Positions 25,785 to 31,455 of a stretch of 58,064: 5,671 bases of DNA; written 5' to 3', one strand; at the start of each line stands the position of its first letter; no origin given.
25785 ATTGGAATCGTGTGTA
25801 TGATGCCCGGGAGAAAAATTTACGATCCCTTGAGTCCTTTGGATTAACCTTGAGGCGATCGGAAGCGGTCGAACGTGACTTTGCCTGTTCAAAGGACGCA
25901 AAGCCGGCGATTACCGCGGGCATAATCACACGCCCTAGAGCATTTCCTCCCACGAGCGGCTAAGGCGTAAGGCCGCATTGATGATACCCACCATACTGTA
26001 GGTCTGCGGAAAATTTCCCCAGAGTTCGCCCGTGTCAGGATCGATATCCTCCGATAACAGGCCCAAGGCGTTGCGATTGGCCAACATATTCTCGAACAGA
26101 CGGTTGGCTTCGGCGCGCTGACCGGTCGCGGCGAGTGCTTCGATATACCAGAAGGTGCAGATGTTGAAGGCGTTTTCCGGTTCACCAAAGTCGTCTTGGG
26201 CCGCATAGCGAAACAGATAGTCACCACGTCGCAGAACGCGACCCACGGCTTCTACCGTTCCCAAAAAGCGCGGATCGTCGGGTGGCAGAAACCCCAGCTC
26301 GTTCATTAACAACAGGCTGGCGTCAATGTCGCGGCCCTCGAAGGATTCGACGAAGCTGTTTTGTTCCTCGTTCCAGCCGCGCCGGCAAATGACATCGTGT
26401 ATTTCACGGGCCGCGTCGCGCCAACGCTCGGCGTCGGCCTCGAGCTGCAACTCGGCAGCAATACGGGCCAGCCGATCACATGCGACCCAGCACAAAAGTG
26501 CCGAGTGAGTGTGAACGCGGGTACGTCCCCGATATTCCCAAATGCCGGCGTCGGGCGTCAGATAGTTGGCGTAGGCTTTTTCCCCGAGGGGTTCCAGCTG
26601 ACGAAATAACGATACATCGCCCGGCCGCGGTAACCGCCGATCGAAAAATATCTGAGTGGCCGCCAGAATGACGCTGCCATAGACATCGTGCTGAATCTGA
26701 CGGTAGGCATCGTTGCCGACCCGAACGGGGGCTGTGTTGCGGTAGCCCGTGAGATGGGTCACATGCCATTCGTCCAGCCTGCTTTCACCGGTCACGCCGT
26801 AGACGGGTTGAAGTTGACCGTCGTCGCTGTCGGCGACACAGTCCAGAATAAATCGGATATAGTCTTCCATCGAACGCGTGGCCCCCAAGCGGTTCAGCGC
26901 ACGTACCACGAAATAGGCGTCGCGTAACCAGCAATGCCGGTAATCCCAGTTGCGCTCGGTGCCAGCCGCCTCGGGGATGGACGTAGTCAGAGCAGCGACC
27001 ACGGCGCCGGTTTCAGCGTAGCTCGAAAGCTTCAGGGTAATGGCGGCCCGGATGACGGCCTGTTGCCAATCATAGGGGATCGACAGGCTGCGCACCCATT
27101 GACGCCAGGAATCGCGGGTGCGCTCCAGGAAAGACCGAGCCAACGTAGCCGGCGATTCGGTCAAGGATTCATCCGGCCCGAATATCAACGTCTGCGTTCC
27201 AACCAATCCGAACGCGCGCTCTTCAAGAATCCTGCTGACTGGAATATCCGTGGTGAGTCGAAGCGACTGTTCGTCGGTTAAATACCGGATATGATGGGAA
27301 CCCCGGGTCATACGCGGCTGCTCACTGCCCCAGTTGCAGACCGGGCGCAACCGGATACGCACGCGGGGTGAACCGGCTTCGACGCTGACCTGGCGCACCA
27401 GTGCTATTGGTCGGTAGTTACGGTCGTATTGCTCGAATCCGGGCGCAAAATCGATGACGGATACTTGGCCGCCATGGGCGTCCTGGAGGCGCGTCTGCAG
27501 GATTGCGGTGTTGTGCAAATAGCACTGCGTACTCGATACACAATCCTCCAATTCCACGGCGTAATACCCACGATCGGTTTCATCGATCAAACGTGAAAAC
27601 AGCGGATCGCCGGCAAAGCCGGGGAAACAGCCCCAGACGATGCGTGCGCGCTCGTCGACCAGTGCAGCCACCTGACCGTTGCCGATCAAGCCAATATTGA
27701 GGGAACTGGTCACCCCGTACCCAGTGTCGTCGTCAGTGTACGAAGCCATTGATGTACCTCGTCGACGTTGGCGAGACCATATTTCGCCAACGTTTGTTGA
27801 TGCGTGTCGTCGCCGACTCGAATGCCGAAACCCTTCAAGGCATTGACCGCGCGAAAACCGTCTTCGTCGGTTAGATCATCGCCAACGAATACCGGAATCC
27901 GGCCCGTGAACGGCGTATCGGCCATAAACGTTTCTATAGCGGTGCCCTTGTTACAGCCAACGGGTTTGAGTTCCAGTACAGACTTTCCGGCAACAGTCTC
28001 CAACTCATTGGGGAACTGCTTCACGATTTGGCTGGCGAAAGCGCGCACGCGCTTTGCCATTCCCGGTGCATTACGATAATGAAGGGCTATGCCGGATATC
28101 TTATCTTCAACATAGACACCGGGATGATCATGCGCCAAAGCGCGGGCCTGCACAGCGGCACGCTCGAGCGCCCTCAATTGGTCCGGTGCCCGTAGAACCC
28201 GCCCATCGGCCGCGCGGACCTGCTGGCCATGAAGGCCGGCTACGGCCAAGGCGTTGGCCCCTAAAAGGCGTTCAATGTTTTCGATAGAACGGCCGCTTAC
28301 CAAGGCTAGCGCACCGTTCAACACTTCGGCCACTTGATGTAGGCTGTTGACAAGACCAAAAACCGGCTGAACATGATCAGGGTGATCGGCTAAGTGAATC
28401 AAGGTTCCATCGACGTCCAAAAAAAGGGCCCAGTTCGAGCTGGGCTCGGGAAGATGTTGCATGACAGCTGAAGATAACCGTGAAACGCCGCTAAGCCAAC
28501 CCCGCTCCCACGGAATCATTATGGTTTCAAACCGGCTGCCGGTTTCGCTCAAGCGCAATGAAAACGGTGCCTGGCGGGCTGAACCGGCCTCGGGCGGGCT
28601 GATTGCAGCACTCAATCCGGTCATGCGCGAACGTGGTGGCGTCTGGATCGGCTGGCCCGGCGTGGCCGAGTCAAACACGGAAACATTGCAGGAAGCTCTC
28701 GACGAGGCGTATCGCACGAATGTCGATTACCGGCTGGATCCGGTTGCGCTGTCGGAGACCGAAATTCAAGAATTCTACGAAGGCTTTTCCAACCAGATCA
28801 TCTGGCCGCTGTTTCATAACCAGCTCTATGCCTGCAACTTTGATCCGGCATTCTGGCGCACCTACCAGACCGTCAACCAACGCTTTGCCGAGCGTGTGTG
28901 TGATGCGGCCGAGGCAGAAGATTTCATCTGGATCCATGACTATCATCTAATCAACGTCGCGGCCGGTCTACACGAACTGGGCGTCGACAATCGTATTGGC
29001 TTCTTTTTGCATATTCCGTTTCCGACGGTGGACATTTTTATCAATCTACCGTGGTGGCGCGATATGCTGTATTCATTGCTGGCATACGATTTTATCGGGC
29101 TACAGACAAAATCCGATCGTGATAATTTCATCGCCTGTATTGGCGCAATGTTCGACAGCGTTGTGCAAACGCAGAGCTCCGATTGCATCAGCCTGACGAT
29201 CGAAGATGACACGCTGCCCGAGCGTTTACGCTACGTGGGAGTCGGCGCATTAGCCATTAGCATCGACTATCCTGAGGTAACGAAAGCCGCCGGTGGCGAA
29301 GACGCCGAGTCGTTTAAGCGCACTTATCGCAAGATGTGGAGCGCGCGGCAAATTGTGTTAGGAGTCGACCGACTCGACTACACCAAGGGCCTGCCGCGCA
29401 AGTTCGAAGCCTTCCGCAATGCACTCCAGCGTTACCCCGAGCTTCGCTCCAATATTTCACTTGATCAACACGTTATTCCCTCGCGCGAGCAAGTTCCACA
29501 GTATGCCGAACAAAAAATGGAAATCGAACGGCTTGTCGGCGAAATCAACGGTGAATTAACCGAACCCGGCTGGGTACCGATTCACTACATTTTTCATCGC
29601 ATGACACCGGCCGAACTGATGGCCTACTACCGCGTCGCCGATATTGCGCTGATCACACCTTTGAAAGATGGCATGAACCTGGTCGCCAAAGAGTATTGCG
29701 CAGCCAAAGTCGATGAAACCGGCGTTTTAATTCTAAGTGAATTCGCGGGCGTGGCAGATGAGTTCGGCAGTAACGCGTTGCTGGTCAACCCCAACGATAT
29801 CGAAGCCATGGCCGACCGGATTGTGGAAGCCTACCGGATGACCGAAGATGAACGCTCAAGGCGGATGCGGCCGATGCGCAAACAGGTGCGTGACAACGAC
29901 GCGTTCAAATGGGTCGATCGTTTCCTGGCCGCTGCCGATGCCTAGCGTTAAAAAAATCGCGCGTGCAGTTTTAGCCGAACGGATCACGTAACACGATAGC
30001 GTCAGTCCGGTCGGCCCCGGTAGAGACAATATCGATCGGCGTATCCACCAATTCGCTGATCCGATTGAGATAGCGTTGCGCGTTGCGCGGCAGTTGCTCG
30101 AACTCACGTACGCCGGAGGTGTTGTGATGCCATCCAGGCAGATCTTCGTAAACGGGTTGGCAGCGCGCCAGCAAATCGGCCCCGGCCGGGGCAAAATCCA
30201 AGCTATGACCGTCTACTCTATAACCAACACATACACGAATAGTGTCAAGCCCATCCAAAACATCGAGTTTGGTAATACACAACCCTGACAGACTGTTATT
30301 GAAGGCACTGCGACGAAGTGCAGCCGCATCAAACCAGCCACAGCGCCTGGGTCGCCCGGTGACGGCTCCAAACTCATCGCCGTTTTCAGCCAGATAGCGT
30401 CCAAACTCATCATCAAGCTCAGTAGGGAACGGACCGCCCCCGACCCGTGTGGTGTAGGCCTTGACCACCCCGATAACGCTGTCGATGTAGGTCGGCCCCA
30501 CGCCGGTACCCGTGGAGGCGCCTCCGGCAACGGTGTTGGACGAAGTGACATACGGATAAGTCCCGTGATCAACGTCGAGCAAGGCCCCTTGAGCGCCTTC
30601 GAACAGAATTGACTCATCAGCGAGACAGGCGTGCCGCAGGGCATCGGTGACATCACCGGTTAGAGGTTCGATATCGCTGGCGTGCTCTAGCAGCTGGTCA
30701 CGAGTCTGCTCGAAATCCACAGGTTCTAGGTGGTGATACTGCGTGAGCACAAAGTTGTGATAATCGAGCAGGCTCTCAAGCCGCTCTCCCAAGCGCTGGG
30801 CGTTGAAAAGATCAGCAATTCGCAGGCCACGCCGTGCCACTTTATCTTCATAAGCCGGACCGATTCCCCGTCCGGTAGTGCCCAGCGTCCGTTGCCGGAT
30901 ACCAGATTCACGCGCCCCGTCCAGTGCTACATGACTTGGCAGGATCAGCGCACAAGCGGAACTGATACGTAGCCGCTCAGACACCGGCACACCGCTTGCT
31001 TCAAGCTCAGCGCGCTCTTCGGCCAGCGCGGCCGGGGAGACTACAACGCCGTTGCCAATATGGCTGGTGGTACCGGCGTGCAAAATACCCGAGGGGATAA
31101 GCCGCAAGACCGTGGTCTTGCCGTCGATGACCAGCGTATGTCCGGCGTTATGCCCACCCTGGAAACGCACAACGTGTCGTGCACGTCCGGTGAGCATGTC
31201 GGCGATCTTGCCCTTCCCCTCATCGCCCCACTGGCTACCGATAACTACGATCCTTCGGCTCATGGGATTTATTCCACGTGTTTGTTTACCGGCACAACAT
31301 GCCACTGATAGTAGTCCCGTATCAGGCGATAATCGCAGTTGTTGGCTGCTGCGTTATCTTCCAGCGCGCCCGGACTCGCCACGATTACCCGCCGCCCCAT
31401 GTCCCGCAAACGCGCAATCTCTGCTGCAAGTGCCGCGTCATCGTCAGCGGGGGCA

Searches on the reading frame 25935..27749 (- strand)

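Call 10: search_protein_families(library=pfam, proteins=[window:25935-27749:-])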
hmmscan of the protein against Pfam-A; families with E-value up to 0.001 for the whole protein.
window:25935-27749:- (604 aa): 3 families
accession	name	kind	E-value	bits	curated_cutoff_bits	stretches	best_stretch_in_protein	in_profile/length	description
PF00723.27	Glyco_hydro_15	-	1.4e-57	196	22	1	229-593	4-426/427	Glycosyl hydrolases family 15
PF19291.4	TREH_N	-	9.4e-10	38.5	23.1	1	20-162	19-150/211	Trehalase-like, N-terminal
PF22422.2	MGH1-like_GH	-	6.2e-08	33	27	0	419-469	178-228/356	Mannosylglycerate hydrolase MGH1-like glycoside hydrolase domain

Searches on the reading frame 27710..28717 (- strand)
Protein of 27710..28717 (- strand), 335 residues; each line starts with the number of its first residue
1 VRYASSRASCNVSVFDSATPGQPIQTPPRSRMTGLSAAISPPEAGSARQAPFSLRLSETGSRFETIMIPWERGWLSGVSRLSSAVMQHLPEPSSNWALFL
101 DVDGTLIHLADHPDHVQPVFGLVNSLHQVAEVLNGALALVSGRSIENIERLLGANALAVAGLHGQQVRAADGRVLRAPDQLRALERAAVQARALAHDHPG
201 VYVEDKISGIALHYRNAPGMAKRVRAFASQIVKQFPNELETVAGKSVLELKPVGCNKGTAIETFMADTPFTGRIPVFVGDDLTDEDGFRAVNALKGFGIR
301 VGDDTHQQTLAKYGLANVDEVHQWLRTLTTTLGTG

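Call 10: search_protein_families(library=pfam, proteins=[window:27710-28717:-])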
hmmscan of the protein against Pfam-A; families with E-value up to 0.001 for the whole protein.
window:27710-28717:- (335 aa): 2 families
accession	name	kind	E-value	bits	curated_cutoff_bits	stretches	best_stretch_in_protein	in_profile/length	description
PF02358.22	Trehalose_PPase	-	3.6e-37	128.2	27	1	99-314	1-230/235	Trehalose-phosphatase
PF08282.18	Hydrolase_3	-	0.00044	20.5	20.9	0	98-175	1-74/255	haloacid dehalogenase-like hydrolase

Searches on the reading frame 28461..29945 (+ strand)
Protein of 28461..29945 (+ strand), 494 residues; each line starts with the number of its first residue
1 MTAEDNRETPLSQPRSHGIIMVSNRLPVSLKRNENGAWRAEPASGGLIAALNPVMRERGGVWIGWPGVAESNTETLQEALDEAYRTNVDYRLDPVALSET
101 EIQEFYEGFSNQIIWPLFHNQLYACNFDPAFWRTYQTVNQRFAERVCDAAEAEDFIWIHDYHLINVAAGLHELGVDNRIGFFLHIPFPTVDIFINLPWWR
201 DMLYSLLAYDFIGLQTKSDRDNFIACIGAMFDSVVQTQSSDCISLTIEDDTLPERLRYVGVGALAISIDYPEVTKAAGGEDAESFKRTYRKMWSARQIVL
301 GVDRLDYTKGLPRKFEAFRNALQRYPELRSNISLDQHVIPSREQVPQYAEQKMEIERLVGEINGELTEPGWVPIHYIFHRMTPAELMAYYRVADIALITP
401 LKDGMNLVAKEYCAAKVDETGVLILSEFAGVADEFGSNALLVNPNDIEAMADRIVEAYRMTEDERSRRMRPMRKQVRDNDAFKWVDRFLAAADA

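Call 10: search_protein_families(library=pfam, proteins=[window:28461-29945:+])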
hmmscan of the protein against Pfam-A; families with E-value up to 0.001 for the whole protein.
window:28461-29945:+ (494 aa): 3 families
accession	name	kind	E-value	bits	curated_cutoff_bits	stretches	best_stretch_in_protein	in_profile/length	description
PF00982.27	Glyco_transf_20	-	6.8e-131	437.7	32.5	1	20-491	4-470/473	Glycosyltransferase family 20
PF00534.26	Glycos_transf_1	-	2e-05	24.7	26.4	0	378-468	78-164/172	Glycosyl transferases group 1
PF13692.12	Glyco_trans_1_4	-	4.8e-05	24.1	27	1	376-458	61-140/142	Glycosyl transferases group 1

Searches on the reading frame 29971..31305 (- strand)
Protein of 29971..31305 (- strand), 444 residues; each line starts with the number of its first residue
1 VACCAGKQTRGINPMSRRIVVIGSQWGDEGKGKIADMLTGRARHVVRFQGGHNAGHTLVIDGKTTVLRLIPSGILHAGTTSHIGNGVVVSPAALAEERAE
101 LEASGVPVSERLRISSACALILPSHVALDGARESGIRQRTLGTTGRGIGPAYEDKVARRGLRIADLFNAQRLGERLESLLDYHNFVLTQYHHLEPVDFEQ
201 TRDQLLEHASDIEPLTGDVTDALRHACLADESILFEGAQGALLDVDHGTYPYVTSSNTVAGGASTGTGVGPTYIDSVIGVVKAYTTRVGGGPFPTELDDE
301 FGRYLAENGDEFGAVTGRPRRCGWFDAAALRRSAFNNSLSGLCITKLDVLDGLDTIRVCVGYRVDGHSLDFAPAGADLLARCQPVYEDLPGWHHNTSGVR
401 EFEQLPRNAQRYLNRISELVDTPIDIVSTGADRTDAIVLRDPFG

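Call 10: search_protein_families(library=pfam, proteins=[window:29971-31305:-])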
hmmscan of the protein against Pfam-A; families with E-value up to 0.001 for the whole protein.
window:29971-31305:- (444 aa): 1 family
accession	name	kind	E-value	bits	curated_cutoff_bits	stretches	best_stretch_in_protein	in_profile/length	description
PF00709.27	Adenylsucc_synt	-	2.6e-173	577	27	1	20-437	1-416/416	Adenylosuccinate synthetase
